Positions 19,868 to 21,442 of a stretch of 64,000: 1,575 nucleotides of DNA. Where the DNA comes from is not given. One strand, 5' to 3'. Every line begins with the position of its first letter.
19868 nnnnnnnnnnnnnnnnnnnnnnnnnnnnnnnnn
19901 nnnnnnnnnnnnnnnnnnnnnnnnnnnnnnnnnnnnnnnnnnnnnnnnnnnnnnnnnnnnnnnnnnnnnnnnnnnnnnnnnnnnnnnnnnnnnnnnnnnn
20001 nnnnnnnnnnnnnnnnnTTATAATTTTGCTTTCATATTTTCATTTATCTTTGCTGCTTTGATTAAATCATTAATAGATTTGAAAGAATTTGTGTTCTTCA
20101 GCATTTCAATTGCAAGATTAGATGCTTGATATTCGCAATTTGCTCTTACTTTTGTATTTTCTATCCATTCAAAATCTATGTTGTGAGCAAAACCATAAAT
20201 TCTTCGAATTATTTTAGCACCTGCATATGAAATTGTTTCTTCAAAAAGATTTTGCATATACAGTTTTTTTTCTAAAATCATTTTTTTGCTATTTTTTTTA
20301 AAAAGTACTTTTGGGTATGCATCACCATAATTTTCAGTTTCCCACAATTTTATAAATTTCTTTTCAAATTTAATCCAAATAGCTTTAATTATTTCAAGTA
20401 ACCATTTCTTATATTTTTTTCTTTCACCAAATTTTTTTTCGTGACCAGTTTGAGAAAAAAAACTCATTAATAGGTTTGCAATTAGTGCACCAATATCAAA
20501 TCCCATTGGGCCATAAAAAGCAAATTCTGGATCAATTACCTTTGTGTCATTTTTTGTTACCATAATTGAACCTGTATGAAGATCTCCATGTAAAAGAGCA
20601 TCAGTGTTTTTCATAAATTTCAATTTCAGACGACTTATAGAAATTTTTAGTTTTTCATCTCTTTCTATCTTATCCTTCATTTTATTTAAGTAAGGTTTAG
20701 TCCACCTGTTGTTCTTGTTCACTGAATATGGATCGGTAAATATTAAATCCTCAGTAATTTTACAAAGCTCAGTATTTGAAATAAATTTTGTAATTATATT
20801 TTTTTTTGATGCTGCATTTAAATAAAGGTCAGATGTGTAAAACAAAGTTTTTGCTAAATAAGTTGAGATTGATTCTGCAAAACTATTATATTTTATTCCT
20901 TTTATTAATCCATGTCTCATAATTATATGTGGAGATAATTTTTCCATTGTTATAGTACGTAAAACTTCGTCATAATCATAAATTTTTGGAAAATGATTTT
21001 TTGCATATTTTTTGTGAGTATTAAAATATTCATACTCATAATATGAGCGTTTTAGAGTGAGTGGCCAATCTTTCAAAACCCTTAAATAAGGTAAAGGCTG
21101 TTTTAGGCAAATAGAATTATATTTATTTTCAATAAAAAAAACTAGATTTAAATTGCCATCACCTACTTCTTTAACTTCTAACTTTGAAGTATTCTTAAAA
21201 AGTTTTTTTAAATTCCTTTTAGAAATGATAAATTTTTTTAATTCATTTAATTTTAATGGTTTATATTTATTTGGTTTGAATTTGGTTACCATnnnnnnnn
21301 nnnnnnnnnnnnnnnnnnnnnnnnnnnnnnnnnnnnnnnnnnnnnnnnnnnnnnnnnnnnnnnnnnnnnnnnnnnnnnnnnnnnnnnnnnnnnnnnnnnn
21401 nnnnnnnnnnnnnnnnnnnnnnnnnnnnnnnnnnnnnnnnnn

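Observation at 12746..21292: Import-coupled methylthioribose / 5-deoxyribose salvage island resembling a DHAP shunt, with no mtnB/C/D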

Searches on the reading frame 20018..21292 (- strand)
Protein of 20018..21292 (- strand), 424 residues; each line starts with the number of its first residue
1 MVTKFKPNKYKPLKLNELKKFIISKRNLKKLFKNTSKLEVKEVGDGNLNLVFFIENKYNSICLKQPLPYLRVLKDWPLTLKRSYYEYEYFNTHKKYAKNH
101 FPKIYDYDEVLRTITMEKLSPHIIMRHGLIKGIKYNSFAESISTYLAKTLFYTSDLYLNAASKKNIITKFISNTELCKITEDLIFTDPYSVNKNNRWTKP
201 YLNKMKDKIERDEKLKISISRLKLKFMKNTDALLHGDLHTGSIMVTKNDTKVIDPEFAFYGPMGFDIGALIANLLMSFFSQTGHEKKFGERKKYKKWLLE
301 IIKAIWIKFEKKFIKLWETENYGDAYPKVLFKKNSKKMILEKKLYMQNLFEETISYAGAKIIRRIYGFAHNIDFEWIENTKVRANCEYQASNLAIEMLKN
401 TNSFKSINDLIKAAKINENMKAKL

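Call 3: search_protein_families(library=pfam, proteins=[window:20018-21292:-])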
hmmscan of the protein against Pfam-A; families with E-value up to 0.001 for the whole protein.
window:20018-21292:- (424 aa): 2 families
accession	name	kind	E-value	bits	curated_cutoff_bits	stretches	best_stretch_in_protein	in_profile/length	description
PF01636.29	APH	-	2.2e-09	37.9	23.2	1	174-273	115-212/239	Phosphotransferase enzyme family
PF03881.20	Fructosamin_kin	-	0.00068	19.4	22.4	0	213-279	168-238/288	Fructosamine kinase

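Call 4: search_protein_families(library=ncbifam, proteins=[window:20018-21292:-])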
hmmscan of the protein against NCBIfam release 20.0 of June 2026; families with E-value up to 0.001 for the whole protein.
window:20018-21292:- (424 aa): 2 families
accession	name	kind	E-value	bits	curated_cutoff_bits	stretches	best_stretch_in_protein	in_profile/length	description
TIGR01767.2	MTRK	equivalog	1.1e-143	479.2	275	1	10-414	1-400/401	S-methyl-5-thioribose kinase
TIGR02721.1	ycfN_thiK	equivalog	0.00013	21.2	299.45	1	232-273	147-188/256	thiamine kinase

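Call 57: search_solved_structures(query=window:20018-21292:-, max_evalue=0.00001)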
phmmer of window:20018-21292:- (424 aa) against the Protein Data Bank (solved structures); distinct sequences matched with E-value up to 0.00001: 2.
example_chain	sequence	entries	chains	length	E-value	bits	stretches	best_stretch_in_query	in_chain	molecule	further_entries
2pyw_A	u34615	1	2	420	3.1e-112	378.8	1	32-414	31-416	Uncharacterized protein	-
2olc_A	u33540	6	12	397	1e-67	232.2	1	30-416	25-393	Methylthioribose kinase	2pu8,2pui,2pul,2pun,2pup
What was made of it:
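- On DHAP shunt / 5-deoxyribose disposal pathway: PDB MtnK relatives are 2pyw and 2olc (call 57).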

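Call 78: search_dna_similar(query=window:20018-21292:-, collection=plasmids, mode=protein, max_rows=30, rows=spread)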
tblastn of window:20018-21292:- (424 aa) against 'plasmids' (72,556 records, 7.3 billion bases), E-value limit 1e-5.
Records with a match: 110; places in all: 113; records where one place covers at least 80% of the query: 109.
Best place of each record, by identity: <60% 110.
By first word of the organism name: Sinorhizobium 56; Ensifer 8; Shinella 7; Rhizobium 5; Caballeronia 4; Bacillus 4; Escherichia 3; Klebsiella 3; Clostridium 2; Enterococcus 2; and 16 more.
By predicted mobility (MOB-suite, as given by PLSDB): non-mobilizable 49; mobilizable 43; conjugative 18.
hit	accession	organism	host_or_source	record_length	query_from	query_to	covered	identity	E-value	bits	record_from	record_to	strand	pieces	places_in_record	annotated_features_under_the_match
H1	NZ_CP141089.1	Escherichia coli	Homo sapiens,Infected Human Urine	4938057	1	416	98%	41.3%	1e-97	327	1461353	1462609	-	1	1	none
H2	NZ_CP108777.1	Embleya sp. NBC_00896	-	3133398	1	423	100%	38.9%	2e-93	315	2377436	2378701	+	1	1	none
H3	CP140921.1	Sinorhizobium meliloti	Medicago lupulina,whole organism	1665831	10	415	96%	40.0%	4e-90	305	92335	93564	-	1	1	mtnK: S-methyl-5-thioribose kinase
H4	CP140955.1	Sinorhizobium meliloti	Medicago lupulina,whole organism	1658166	29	415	91%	41.5%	3e-91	308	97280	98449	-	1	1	mtnK: S-methyl-5-thioribose kinase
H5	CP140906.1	Sinorhizobium medicae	Medicago lupulina,whole organism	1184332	29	415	91%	41.3%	4e-91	308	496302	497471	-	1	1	mtnK: S-methyl-5-thioribose kinase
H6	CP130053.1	Sinorhizobium meliloti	Medicago,Cell culture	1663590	29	415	91%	41.3%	7e-91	307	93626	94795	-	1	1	mtnK: S-methyl-5-thioribose kinase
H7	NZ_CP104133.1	Sinorhizobium sp. K101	Phaseolus vulgaris,cell ...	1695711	29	415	91%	41.3%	1e-90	307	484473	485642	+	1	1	none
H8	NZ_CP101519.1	Ensifer adhaerens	cell cuture,rhizosphere soil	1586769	29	415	91%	41.3%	2e-90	306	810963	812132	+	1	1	none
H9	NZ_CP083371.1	Ensifer canadensis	Melilotus albus,Cell Culture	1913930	36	415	90%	42.0%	4e-92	311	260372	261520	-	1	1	none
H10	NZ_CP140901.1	Sinorhizobium medicae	Medicago lupulina,whole organism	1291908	29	415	91%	41.0%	1e-90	306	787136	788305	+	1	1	record has no annotation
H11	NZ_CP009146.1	Sinorhizobium meliloti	Medicago orbicularis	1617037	29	415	91%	41.0%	5e-90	305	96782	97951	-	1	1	none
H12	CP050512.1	Sinorhizobium meliloti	Medicago sativa,cell culture,root nodule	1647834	29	415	91%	41.0%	7e-90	305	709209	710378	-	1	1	S-methyl-5-thioribose kinase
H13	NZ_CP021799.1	Sinorhizobium meliloti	Medicago sativa,Single Cell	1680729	29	415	91%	41.0%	7e-90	305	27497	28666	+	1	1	none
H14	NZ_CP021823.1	Sinorhizobium meliloti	Medicago truncatula,Single Cell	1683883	29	415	91%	41.0%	7e-90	305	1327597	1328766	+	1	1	none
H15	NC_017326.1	Sinorhizobium meliloti SM11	-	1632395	29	415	91%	41.0%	7e-90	304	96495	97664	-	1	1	none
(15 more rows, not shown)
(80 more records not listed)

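Call 79: get_annotated_region(hit=H3, flank=10000)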
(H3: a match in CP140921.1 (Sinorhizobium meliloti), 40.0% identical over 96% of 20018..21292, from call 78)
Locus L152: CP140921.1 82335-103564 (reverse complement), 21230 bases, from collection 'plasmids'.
description: Sinorhizobium meliloti strain ml56 plasmid pSymB, complete sequence
organism: Sinorhizobium meliloti (NCBI taxid 382)
taxonomy: Bacteria; Pseudomonadota; Alphaproteobacteria; Hyphomicrobiales; Rhizobiaceae; Sinorhizobium; Sinorhizobium meliloti
host: -; source: Medicago lupulina,whole organism; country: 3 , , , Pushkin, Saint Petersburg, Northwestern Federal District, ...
typing (MOB-suite, as given by PLSDB): mobilizable; relaxase MOBQ
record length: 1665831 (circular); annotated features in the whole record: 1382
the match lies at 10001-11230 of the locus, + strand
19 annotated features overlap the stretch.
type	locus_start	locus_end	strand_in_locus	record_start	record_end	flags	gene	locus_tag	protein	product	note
CDS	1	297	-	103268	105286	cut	-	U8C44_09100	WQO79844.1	hypothetical protein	-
CDS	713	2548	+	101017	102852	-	thiC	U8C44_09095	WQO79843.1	phosphomethylpyrimidine synthase ThiC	-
CDS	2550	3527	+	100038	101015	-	thiO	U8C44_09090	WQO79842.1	glycine oxidase ThiO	-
CDS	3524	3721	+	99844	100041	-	thiS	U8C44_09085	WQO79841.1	sulfur carrier protein ThiS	-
CDS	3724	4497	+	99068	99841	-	-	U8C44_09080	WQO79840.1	thiazole synthase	-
CDS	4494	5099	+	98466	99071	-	-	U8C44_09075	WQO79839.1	thiamine phosphate synthase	-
CDS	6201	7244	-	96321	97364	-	-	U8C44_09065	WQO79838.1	substrate-binding domain-containing protein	-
CDS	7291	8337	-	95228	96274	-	-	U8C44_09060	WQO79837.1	ABC transporter permease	-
CDS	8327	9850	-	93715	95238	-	-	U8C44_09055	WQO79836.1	sugar ABC transporter ATP-binding protein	-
CDS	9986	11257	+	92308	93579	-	mtnK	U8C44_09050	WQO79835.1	S-methyl-5-thioribose kinase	-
CDS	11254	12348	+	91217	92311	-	mtnA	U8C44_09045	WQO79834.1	S-methyl-5-thioribose-1-phosphate isomerase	-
CDS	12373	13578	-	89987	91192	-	-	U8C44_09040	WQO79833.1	MFS transporter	-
CDS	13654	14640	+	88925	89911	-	-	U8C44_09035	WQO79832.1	AraC family transcriptional regulator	-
CDS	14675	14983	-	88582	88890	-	-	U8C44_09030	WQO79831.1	type II toxin-antitoxin system RelE/ParE family toxin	-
CDS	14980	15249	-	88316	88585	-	-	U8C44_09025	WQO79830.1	CopG family ribbon-helix-helix protein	-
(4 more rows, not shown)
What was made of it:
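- S. meliloti pSymB has a sugar-type ABC system next to mtnK-mtnA (call 79).
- Tried and rejected: mtnK-mtnA with a CUT2-type ABC system in Sinorhizobium (call 79).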

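Call 86: get_annotated_region(hit=H1, flank=5000)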
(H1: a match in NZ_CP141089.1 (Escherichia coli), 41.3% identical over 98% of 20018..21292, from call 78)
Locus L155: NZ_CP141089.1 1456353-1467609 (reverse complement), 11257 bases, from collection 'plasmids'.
description: Escherichia coli strain KE47 plasmid unnamed1, complete sequence
organism: Escherichia coli (NCBI taxid 562)
taxonomy: Bacteria; Pseudomonadota; Gammaproteobacteria; Enterobacterales; Enterobacteriaceae; Escherichia; Escherichia coli
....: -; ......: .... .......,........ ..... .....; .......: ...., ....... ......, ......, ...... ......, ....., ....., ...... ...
typing (MOB-suite, as given by PLSDB): non-mobilizable
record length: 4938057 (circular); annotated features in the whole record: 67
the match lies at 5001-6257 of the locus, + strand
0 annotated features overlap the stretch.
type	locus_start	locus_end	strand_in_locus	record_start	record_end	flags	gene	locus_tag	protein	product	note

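Call 89: search_protein_families(library=ncbifam, proteins=[L155:7419-8060:+, L155:8164-9168:+], max_evalue=0.001)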
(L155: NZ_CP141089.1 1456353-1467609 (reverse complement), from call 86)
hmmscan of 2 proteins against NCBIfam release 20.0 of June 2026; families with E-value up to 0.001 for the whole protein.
L155:7419-8060:+ (213 aa): 30 families (the best 25 are shown)
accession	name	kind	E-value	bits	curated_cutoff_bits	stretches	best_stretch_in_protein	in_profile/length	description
NF005984.0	PRK08087.1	subfamily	8.3e-110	365.6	264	1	1-212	1-212/215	L-fuculose-phosphate aldolase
TIGR01086.1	fucA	equivalog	3.9e-95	317.6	400.25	1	2-212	1-211/214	L-fuculose-phosphate aldolase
NF005302.0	PRK06833.1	equivalog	1.2e-45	155.6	264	1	7-211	7-212/214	L-fuculose-phosphate aldolase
NF053831.1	RU1PAldHalo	equivalog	2.3e-36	125.2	300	1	20-210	17-207/208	ribulose-1-phosphate aldolase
NF043034.1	OxoTetrPhDc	equivalog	8.2e-32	110.6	250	1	5-188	4-192/205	3-oxo-tetronate 4-phosphate decarboxylase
NF005123.0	PRK06557.1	subfamily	7.8e-31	107.5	251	1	7-181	13-192/223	L-ribulose-5-phosphate 4-epimerase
NF004527.0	PRK05874.1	equivalog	3.4e-28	98.7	308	1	10-193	11-198/218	L-fuculose-phosphate aldolase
NF006208.0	PRK08333.1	equivalog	2.7e-23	82.6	267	1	7-181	6-180/189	aldolase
NF040649.1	FucA_Meth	equivalog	3.2e-21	76.1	250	1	9-167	5-159/179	L-fuculose phosphate aldolase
NF006413.0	PRK08660.1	equivalog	1.3e-20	74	203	1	8-176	4-169/184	aldolase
TIGR03328.1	salvage_mtnB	equivalog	5.1e-19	68.5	137.05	1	10-169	1-176/194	methylthioribulose 1-phosphate dehydratase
NF006047.0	PRK08193.1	subfamily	8.1e-19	68.1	257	1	5-126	4-128/231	L-ribulose-5-phosphate 4-epimerase AraD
NF006672.0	PRK09220.1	equivalog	9e-19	67.7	226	1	4-105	9-112/209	methylthioribulose 1-phosphate dehydratase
NF009003.0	PRK12348.1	subfamily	1.6e-17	63.9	331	1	5-125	3-126/228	L-ribulose-5-phosphate 4-epimerase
NF009625.0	PRK13145.1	equivalog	1.7e-15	57.2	369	1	6-126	8-131/235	L-ribulose-5-phosphate 4-epimerase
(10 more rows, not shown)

L155:8164-9168:+ (334 aa): 2 families
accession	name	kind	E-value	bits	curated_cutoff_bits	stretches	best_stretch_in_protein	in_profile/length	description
TIGR00776.1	RhaT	subfamily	1.1e-08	34.6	319.6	1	10-332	2-282/290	RhaT/GlcU family sugar-proton symporter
NF010022.0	PRK13499.1-2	equivalog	2.2e-06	27.3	369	1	10-329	6-335/338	L-rhamnose/proton symporter RhaT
